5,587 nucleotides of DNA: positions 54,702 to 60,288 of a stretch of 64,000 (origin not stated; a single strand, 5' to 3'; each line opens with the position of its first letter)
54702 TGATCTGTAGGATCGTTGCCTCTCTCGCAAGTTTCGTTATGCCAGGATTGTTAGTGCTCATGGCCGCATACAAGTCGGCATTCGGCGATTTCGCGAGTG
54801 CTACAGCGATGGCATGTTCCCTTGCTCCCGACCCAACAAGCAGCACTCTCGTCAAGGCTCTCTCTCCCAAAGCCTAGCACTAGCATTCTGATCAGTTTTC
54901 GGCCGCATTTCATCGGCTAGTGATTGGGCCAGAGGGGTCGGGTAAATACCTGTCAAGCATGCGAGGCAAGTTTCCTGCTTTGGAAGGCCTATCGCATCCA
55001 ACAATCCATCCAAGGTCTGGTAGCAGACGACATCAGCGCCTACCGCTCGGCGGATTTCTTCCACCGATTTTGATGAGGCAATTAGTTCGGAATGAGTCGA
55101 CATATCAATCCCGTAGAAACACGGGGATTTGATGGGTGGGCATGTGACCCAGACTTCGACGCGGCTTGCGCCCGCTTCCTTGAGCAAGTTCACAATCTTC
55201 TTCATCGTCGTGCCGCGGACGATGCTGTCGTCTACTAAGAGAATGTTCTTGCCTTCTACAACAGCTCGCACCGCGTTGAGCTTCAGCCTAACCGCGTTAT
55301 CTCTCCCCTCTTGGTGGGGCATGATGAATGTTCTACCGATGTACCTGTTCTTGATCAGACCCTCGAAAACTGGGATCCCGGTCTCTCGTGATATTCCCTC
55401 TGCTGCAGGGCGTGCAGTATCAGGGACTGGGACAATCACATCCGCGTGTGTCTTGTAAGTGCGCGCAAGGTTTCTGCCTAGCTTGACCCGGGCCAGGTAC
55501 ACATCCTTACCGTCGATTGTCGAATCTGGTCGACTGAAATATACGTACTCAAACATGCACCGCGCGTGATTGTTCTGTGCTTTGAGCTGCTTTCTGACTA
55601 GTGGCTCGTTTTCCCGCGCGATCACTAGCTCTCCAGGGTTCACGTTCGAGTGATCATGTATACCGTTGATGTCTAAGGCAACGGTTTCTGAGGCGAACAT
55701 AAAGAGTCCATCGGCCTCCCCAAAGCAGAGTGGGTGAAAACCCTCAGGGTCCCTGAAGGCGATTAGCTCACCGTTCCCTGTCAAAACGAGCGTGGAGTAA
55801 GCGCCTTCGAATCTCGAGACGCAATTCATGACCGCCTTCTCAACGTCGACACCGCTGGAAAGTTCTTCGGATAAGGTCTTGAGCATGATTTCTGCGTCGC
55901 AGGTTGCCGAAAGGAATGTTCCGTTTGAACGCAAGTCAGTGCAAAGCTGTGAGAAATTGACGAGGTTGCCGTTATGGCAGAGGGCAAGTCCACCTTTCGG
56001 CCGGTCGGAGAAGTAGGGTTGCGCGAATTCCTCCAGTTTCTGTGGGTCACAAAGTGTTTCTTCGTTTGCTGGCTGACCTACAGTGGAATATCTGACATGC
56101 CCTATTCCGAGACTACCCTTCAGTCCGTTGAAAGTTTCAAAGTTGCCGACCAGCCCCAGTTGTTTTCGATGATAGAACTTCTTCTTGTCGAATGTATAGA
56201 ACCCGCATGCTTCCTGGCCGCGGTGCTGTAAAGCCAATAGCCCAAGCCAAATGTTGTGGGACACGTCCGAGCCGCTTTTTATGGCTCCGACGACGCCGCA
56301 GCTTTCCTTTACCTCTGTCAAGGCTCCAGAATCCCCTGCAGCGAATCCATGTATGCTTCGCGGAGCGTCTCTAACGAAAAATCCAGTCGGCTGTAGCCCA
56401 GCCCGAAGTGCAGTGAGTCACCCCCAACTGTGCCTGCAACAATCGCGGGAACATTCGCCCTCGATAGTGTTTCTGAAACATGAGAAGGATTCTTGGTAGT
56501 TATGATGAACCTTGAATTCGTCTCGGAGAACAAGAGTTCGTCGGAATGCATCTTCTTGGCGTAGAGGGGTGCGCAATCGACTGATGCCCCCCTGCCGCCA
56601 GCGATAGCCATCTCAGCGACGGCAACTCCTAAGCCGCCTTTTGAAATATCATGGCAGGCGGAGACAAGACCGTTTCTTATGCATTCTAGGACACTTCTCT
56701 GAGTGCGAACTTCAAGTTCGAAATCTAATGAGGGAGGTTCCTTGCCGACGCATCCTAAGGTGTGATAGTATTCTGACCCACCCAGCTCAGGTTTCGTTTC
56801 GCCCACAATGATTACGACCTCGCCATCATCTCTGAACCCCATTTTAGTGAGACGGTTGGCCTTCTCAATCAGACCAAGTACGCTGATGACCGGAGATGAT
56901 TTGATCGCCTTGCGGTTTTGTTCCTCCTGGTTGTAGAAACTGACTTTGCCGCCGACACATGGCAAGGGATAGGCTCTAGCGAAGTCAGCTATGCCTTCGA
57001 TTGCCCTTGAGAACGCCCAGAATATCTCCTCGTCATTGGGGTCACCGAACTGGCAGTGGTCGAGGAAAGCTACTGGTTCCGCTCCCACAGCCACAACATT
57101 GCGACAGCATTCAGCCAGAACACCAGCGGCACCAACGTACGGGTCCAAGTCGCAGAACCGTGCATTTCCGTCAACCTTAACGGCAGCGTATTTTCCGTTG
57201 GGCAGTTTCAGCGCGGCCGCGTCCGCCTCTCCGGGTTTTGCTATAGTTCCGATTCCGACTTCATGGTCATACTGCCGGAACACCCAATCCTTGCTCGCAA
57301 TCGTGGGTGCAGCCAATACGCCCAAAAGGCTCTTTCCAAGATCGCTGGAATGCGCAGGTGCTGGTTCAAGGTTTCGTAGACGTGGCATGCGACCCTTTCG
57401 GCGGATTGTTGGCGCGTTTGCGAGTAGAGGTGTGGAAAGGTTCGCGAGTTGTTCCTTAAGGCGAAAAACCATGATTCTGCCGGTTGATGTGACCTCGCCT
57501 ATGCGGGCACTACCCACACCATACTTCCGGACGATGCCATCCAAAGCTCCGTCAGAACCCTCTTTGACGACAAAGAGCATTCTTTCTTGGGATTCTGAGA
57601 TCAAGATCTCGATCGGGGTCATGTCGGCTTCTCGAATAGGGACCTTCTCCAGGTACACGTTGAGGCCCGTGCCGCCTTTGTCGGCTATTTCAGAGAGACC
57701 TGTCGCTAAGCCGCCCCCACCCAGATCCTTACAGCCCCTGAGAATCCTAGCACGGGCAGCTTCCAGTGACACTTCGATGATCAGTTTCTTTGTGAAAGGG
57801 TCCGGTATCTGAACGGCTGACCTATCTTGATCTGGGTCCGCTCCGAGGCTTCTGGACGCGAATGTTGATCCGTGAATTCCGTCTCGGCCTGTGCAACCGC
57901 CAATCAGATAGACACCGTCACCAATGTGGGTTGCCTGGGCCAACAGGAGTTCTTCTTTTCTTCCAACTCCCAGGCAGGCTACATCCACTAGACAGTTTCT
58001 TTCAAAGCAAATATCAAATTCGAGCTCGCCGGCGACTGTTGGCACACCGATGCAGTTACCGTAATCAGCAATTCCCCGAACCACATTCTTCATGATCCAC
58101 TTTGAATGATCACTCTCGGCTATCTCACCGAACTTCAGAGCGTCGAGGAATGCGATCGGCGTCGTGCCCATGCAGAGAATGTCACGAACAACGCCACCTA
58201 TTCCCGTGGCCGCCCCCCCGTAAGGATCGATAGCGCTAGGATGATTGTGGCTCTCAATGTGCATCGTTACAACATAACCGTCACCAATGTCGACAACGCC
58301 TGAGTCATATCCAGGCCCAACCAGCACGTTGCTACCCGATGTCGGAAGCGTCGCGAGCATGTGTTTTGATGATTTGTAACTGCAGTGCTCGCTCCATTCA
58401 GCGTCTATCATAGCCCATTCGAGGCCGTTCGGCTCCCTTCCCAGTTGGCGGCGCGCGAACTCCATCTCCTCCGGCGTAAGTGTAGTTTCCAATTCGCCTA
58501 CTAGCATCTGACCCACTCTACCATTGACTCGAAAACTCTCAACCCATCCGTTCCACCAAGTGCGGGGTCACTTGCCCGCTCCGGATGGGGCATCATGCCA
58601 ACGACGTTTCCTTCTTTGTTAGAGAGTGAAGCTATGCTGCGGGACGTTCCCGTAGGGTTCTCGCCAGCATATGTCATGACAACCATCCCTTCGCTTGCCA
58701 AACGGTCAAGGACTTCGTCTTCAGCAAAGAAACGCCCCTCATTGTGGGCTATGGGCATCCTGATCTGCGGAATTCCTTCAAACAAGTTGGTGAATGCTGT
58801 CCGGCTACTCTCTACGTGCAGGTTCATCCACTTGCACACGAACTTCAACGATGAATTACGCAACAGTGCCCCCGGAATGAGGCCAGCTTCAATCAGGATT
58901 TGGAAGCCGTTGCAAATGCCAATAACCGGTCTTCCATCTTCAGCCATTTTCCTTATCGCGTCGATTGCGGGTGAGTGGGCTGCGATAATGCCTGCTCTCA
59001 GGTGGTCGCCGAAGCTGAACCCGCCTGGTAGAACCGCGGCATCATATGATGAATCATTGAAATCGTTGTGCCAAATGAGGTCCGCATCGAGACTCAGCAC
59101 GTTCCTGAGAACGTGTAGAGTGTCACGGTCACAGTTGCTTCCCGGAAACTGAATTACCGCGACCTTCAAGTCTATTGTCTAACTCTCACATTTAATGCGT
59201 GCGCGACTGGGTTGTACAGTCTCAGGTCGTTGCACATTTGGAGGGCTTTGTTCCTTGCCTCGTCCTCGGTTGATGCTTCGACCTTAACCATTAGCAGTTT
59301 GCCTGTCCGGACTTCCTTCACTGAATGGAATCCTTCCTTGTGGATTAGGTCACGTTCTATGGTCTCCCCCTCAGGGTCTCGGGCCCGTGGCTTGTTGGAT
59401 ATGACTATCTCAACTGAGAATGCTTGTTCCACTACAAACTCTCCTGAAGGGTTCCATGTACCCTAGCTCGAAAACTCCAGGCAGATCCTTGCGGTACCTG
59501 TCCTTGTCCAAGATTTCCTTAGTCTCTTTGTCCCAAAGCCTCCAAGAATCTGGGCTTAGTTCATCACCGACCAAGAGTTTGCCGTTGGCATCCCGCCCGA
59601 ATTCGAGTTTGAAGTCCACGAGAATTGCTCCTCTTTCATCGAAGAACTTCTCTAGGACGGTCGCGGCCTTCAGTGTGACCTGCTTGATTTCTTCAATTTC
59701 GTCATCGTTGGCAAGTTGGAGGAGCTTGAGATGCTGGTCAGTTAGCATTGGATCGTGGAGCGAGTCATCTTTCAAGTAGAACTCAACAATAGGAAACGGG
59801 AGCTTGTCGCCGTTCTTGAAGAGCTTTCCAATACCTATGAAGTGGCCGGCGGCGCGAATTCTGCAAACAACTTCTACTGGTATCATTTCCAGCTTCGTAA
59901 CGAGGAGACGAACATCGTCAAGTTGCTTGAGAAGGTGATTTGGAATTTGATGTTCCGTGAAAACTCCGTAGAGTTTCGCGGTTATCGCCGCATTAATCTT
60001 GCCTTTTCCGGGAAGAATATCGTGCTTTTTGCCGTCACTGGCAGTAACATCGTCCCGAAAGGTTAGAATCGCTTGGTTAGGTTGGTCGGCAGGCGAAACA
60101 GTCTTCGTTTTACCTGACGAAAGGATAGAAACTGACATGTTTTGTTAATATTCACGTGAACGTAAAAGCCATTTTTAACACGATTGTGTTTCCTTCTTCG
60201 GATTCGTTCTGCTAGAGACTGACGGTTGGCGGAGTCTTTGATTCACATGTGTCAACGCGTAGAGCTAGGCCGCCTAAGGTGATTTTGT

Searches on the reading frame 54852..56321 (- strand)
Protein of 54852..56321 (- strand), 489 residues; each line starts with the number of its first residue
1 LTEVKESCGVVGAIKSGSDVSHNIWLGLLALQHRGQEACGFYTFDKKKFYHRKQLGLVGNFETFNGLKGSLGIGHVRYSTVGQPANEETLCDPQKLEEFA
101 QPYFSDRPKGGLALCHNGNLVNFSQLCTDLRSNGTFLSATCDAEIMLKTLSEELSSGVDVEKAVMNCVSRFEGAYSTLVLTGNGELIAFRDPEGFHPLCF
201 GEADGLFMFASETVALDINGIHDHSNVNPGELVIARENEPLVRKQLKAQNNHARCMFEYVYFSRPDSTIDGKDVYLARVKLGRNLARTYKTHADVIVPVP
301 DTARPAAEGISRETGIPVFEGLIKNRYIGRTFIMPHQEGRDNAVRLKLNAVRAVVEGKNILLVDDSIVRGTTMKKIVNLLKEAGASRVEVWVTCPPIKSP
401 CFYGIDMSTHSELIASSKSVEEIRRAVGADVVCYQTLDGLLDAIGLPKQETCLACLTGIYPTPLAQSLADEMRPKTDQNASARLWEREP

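Call 17: search_protein_families(library=pfam, proteins=[window:54852-56321:-], max_evalue=0.0001)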
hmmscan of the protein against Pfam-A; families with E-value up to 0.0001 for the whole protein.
window:54852-56321:- (489 aa): 3 families
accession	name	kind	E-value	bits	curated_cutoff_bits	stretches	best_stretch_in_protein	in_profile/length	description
PF13537.11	GATase_7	-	1.5e-16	60.9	25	1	95-216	8-121/123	Glutamine amidotransferase domain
PF13522.11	GATase_6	-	1.3e-12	48.3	27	1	69-212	10-130/130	Glutamine amidotransferase domain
PF00156.33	Pribosyltran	-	2.1e-12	47.1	26.3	1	284-394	21-124/158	Phosphoribosyl transferase domain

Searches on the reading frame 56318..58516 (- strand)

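Call 17: search_protein_families(library=pfam, proteins=[window:56318-58516:-], max_evalue=0.0001)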
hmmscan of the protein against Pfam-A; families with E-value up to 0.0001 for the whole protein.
window:56318-58516:- (732 aa): 3 families
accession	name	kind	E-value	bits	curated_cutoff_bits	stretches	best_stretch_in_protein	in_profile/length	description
PF02769.27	AIRS_C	-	4.5e-57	193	23.1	2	199-348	3-151/156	AIR synthase related protein, C-terminal domain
PF00586.29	AIRS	-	5.7e-48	162.4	24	2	70-184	2-111/112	AIR synthase related protein, N-terminal domain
PF18072.6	FGAR-AT_linker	-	6.8e-10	39.7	26.6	1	9-48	8-50/50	Formylglycinamide ribonucleotide amidotransferase linker domain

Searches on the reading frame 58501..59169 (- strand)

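Call 45: search_protein_families(library=pfam, proteins=[window:58501-59169:-], max_evalue=0.001)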
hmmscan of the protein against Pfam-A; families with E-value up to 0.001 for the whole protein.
window:58501-59169:- (222 aa): 4 families
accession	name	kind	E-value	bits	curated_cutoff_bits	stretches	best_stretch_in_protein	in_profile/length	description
PF13507.12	GATase_5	-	8.8e-39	133.6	27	1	2-219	3-259/260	CobB/CobQ-like glutamine amidotransferase domain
PF01965.30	DJ-1_PfpI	-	1e-09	38.9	26.6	1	29-100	50-115/165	DJ-1/PfpI family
PF00117.34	GATase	-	1.8e-07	31.5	22.8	1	38-202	39-177/190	Glutamine amidotransferase class-I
PF07685.20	GATase_3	-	5.7e-07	29.8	27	1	22-94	20-90/196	CobB/CobQ-like glutamine amidotransferase domain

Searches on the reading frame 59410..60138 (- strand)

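Call 45: search_protein_families(library=pfam, proteins=[window:59410-60138:-], max_evalue=0.001)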
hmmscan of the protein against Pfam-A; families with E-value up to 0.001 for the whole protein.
window:59410-60138:- (242 aa): 1 family
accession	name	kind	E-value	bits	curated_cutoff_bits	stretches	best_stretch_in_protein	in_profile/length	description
PF01259.24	SAICAR_synt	-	1e-66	225.5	20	1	6-222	2-222/233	SAICAR synthetase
